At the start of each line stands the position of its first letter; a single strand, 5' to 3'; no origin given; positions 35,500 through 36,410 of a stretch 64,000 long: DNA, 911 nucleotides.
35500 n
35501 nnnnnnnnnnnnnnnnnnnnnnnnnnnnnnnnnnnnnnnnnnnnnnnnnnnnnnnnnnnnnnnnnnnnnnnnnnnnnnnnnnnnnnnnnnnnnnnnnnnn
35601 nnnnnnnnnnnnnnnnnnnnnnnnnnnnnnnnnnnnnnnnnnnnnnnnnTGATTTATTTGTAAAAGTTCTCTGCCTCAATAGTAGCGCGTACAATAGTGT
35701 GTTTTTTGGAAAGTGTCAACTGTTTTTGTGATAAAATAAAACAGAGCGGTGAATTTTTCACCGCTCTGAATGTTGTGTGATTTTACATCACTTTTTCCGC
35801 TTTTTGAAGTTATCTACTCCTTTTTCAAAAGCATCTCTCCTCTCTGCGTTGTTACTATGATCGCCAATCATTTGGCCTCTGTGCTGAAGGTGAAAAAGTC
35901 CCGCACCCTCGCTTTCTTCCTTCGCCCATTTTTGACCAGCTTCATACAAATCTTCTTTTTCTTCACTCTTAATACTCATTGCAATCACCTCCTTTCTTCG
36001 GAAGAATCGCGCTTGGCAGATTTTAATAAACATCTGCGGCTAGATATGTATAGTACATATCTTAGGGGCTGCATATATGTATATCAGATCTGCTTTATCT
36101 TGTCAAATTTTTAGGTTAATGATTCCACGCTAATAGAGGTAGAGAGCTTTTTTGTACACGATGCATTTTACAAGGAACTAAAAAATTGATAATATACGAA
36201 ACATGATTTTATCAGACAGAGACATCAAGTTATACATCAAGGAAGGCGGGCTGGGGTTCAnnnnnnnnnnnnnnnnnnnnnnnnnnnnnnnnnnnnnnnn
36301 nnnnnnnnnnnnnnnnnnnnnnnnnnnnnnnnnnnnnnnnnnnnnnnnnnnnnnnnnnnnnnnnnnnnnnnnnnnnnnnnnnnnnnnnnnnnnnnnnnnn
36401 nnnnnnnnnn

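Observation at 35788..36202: Second tiny gene (63 aa, highly charged) with a long dyad-symmetric 5' leader, divergent from dcd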

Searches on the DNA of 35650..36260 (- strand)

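Call 58: search_rna_families(source=window, start=35650, end=36260, threshold=evalue, max_evalue=10)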
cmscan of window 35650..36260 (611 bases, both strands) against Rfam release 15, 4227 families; matches with E-value up to 10: 13.
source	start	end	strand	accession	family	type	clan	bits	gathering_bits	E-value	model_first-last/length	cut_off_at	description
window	35743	35796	-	RF02844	RefA9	Gene; antisense;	-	26.1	49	0.091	1-64/64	no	Enterococcus sRNA A9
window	35734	35815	-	RF02029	sraA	Gene; sRNA;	-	23.9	56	0.26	1-95/95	no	sraA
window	35730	35837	-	RF01774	rpsL_ricks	Cis-reg; leader;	-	23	60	3.6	1-131/131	no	Rickettsia rpsL leader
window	35718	35779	+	RF01774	rpsL_ricks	Cis-reg; leader;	-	22.6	60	4.2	1-131/131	no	Rickettsia rpsL leader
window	36138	36188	+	RF02934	caiA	Gene; sRNA;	-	21.9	55.5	0.35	1-78/78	no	caiA RNA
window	35713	35822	-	RF02756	ES239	Gene; sRNA;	-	20.9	62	0.19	1-123/123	no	ES239 sRNA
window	35715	35809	+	RF02076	STnc100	Gene; sRNA;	-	18.8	47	0.081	1-206/206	no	Gammaproteobacterial sRNA STnc100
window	35725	35818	+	RF01479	rli48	Gene; sRNA;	-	18.1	100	1.8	1-149/149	no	Listeria sRNA rli48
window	35792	35914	-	RF01932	bxd_4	Gene; lncRNA;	-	16.8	40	1.7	1-106/106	no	Bithoraxoid conserved region 4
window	35744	35766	-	RF01194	sn2903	Gene; snRNA; snoRNA; CD-box;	CL00066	15.7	50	1.4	1-91/91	no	Small nucleolar RNA sn2903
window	35732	35837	-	RF01771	rnk_leader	Cis-reg; leader;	-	15.6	50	9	1-109/109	no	Enterobacteria rnk leader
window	35724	35831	-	RF03077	RT-2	Gene; sRNA;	-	13.3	40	1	1-222/222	no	RT-2 RNA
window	35723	35810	+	RF00377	snoU6-53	Gene; snRNA; snoRNA; CD-box;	-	12.9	36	7.8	1-110/110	no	Small nucleolar RNA U6-53/MBII-28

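Call 84: search_rna_families(sources=[L003, L046], threshold=evalue, max_evalue=1)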
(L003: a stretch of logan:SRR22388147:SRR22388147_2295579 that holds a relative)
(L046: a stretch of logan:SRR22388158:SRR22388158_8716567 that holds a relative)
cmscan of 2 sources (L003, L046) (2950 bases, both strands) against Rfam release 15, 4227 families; matches with E-value up to 1: 1.
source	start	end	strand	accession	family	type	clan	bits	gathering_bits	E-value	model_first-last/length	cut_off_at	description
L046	1238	1341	+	RF01858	RsaF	Gene; sRNA;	-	21.2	60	0.68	1-119/119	no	RNA Staph. aureus F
